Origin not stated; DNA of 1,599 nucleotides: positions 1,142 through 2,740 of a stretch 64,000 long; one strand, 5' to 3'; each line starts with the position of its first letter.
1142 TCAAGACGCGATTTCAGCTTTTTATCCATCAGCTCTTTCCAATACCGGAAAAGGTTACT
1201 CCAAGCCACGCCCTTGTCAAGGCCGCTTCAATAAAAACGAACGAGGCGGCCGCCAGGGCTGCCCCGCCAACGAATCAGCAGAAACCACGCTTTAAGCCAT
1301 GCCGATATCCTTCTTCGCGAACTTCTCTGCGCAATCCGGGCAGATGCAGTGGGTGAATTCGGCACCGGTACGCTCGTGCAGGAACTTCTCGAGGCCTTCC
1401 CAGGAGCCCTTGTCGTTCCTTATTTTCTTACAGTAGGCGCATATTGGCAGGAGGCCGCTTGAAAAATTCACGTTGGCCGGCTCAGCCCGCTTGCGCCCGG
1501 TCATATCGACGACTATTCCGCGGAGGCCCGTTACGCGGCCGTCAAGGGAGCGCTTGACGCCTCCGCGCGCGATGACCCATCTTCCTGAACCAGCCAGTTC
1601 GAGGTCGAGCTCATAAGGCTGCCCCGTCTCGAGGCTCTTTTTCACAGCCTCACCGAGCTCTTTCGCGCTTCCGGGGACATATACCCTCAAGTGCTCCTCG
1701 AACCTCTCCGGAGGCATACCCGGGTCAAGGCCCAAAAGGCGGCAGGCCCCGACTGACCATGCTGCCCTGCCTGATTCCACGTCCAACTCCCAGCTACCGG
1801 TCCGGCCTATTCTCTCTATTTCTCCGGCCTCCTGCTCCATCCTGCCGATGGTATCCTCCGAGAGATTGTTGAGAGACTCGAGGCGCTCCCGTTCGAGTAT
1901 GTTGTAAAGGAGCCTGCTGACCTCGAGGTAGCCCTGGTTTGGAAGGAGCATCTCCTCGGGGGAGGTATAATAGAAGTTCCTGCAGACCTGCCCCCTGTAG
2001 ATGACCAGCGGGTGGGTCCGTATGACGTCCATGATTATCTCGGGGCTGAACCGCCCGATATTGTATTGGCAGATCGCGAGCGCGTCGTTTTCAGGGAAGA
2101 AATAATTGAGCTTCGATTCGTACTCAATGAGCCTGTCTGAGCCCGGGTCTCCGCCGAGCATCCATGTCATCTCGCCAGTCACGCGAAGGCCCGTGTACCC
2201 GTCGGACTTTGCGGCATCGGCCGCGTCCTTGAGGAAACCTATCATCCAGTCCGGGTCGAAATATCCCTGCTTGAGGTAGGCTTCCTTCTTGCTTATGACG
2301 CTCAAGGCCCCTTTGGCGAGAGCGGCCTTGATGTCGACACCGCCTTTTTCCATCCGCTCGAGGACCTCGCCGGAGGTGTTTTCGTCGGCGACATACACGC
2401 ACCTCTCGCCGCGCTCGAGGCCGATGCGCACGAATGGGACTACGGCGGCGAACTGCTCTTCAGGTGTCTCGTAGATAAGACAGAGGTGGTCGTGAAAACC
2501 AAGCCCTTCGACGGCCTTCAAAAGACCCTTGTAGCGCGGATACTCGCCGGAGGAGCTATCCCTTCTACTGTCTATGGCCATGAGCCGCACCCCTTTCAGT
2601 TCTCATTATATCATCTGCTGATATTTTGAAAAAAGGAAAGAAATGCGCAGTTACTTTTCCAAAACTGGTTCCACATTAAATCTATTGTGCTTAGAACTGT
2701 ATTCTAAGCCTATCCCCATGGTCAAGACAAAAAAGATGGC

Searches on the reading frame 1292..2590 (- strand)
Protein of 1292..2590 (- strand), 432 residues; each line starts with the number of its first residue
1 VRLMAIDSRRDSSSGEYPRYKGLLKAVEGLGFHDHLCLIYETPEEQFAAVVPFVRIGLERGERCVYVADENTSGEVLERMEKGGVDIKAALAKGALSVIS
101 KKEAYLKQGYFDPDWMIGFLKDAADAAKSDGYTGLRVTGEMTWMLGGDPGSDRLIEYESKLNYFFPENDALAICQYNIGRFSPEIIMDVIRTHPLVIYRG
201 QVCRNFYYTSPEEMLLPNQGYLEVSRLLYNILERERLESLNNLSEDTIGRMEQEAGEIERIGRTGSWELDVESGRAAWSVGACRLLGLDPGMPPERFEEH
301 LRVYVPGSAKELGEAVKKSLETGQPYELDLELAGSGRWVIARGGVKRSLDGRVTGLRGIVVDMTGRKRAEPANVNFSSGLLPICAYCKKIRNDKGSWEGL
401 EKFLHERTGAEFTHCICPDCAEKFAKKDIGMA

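Call 7: search_protein_families(library=pfam, proteins=[window:1292-2590:-], max_evalue=0.01)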
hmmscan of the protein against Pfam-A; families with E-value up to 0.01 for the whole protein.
window:1292-2590:- (432 aa): 3 families
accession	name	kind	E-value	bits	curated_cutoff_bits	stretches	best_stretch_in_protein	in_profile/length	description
PF14417.12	MEDS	-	2.9e-54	183.7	29.8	1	34-194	1-161/161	MEDS: MEthanogen/methylotroph, DcmR Sensory domain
PF08447.18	PAS_3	-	9.4e-05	23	25.6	1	277-360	3-89/89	PAS fold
PF06745.19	ATPase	-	0.00019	21.4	26.6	1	53-124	39-115/231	KaiC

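Call 14: find_encoding_contigs(protein=window:1292-2590:-, flank=10000, max_places=6)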
Protein window:1292-2590:- (432 aa): no gene with exactly this product is on record in the collection.

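Call 16: find_related_loci(query=window:1292-2590:-, collection=genome_contigs, flank=10000)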
Query window:1292-2590:- (432 aa) in genome_contigs; peptide patterns used: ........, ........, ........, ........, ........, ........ (x = any residue, [..] = any of these).
77 stretches matched a pattern; 22 encode a relative of the query (tblastn E <= 1e-3); 22 distinct loci.
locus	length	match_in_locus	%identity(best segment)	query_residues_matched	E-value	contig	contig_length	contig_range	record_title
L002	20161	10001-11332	76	4-432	0e+0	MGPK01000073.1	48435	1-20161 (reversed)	MAG: Deltaproteobacteria bacterium GWA2_54_12 gwa2_scaffold_849, whole genome shotgun sequence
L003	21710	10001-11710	68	4-430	2e-175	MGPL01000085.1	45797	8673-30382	MAG: Deltaproteobacteria bacterium GWA2_55_10 gwa2_scaffold_3093, whole genome shotgun sequence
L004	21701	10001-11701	71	11-432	6e-171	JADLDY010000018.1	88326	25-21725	MAG: Deltaproteobacteria bacterium isolate SJ296 c_000000239460, whole genome shotgun sequence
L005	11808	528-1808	48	21-424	4e-122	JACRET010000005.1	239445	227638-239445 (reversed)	MAG: Deltaproteobacteria bacterium isolate NC_groundwater_1706_Pr3_B-0.1um_52_15 SR-2_scaffold_141_101385, whole genome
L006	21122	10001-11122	45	11-370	7e-101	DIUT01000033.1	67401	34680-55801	MAG TPA_asm: Geobacter sp. UBA6151 UBA6151_contig_32910, whole genome shotgun sequence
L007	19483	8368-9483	47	23-370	2e-98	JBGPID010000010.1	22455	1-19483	MAG: Geobacteraceae bacterium isolate OBJ_0618_7090110_342 k141_5961549_length_22455_cov_22.7827, whole genome shotgun s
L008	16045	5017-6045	48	23-384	2e-98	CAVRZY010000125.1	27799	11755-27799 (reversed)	MAG: uncultured Acidobacteriota bacterium isolate MFD04408.bin.3.357 genome assembly, contig: contig_123758, whole genom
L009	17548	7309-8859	50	23-397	2e-100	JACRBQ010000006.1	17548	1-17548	MAG: Chloroflexi bacterium isolate NC_groundwater_1624_Pr3_B-0.1um_63_24 SR-2_scaffold_141_71506, whole genome shotgun s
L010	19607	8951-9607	63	21-239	3e-96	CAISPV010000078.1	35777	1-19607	MAG: uncultured Desulfobulbaceae bacterium isolate MJ-2014_bin-0326 genome assembly, contig: bin-0326:078/124, whole gen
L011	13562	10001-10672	62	23-246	7e-96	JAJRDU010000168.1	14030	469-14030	MAG: Methylococcaceae bacterium isolate OWC_0100 OWC_0100_k121_8343699, whole genome shotgun sequence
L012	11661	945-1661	58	7-253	1e-95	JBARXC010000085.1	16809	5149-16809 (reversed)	MAG: bacterium isolate MFD12922_ilm_asm_bin33 k127_186811, whole genome shotgun sequence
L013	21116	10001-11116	43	23-380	3e-95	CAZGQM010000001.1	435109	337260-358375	MAG TPA_asm: uncultured Geoanaerobacter sp. isolate SRP302447_co2_673 genome assembly, contig: NODE_50_length_435109_cov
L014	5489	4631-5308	60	11-238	4e-92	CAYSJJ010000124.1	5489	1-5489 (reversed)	MAG TPA_asm: uncultured Geobacter sp. isolate binchicken_co158_41 genome assembly, contig: NODE_11915_length_5489_cov_7.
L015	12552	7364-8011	61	23-238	9e-92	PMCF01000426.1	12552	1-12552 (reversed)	MAG: Anaerolineae bacterium isolate fen_1063 73.20120700_E3M.207_contig_925835, whole genome shotgun sequence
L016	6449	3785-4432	61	23-238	6e-91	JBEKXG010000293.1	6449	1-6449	MAG: Syntrophobacteraceae bacterium isolate SPRUCE 646 SPRUCE_646_293, whole genome shotgun sequence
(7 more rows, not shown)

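Call 30: search_protein_families(library=pfam, proteins=[L002:5316-7097:+, L002:7171-7941:-, L002:7938-8480:-, L002:8515-9576:-, L004:3370-6153:+, L004:6255-8042:+, L004:8449-9393:+], max_evalue=0.001)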
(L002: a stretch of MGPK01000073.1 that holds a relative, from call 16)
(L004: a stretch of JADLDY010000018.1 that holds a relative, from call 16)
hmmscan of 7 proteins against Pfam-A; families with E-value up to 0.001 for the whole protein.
L002:5316-7097:+ (593 aa): 2 families
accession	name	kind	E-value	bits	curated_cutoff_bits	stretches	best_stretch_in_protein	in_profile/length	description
PF00999.27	Na_H_Exchanger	-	3.9e-34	118.6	26.2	1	16-387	5-372/375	Sodium/hydrogen exchanger, transmembrane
PF02254.24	TrkA_N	-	1.1e-07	32.6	23.8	1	403-486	3-86/116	TrkA-N domain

L002:7171-7941:- (256 aa): 2 families
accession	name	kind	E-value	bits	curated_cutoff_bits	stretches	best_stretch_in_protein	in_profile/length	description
PF02743.24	dCache_1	-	8.1e-13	48.9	45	1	91-248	76-239/240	Cache domain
PF17203.10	sCache_3_2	-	0.00036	21.1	28.4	1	98-170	68-139/140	Single cache domain 3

L002:7938-8480:- (180 aa): 0 families

L002:8515-9576:- (353 aa): 2 families
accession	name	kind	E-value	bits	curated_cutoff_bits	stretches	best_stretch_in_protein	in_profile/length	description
PF08349.16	DUF1722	-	4.4e-41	140.3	22.5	1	228-344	1-117/117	Protein of unknown function (DUF1722)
PF04463.17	2-thiour_desulf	-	2.6e-38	131.7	34.7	1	46-186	2-141/141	2-thiouracil desulfurase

L004:3370-6153:+ (927 aa): 1 family
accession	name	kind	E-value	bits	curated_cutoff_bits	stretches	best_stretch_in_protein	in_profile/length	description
PF04851.21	ResIII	-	1.2e-09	38.7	22.5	1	108-290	8-141/164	Type III restriction enzyme, res subunit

L004:6255-8042:+ (595 aa): 1 family
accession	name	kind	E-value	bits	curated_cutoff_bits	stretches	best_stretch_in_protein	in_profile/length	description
PF01555.25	N6_N4_Mtase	-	5.3e-35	121.8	26.7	1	28-302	1-219/221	DNA methylase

L004:8449-9393:+ (314 aa): 0 families

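Call 66: search_protein_families(library=pfam, proteins=[L004:68-2731:+, L004:8449-9393:+, L004:2731-3033:+, L004:2993-3373:+], max_evalue=0.01)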
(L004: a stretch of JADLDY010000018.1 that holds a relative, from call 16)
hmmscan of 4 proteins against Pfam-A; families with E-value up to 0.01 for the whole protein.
L004:68-2731:+ (887 aa): 1 family
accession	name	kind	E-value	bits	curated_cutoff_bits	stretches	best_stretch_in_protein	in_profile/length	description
PF01555.25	N6_N4_Mtase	-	5.5e-31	108.7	26.7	1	147-472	1-220/221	DNA methylase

L004:8449-9393:+ (314 aa): 1 family
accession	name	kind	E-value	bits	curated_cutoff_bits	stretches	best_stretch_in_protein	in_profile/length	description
PF12869.13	tRNA_anti-like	-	0.0053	16.8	23.5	0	17-74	8-61/146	tRNA_anti-like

L004:2731-3033:+ (100 aa): 2 families
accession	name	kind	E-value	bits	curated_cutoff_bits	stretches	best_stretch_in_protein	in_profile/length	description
PF01909.29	NTP_transf_2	-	3.9e-15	56.5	21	1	11-94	2-90/93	Nucleotidyltransferase domain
PF18765.7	Polbeta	-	2.6e-11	44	26.9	1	11-96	1-86/93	Polymerase beta, Nucleotidyltransferase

L004:2993-3373:+ (126 aa): 1 family
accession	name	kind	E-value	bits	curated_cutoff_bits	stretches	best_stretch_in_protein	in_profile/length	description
PF01934.22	HepT-like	-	1.5e-24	86.4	23.5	1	23-119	1-120/120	Ribonuclease HepT-like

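Call 77: find_related_loci(query=window:1292-2590:-, collection=metagenome_contigs, flank=10000)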
Query window:1292-2590:- (432 aa) in metagenome_contigs; peptide patterns used: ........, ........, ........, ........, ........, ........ (x = any residue, [..] = any of these).
152 stretches matched a pattern; 54 encode a relative of the query (tblastn E <= 1e-3); 53 distinct loci.
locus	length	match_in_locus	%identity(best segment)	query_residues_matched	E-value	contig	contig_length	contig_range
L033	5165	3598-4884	78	4-432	0e+0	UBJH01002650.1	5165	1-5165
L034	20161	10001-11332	76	4-432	0e+0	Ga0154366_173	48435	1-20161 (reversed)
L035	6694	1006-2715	68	4-430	2e-176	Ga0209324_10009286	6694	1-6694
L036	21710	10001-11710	68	4-430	2e-175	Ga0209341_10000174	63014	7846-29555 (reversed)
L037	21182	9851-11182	76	4-432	0e+0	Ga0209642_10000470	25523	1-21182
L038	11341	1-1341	52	111-425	9e-108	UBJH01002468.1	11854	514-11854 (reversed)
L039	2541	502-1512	50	24-364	7e-106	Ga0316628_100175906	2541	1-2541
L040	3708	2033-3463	59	23-370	6e-103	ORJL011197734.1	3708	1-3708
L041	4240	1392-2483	48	23-372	6e-102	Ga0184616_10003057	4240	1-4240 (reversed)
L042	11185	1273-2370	45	21-372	1e-98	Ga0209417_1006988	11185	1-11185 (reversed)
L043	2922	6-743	61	6-245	2e-101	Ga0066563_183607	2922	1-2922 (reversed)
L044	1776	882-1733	53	24-293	1e-104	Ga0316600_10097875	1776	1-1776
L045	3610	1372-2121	60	23-261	1e-98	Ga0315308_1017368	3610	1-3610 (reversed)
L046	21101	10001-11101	46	20-372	6e-101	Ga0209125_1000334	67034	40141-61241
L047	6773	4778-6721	46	23-370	2e-96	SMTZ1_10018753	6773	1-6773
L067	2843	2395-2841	83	3-151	1e-80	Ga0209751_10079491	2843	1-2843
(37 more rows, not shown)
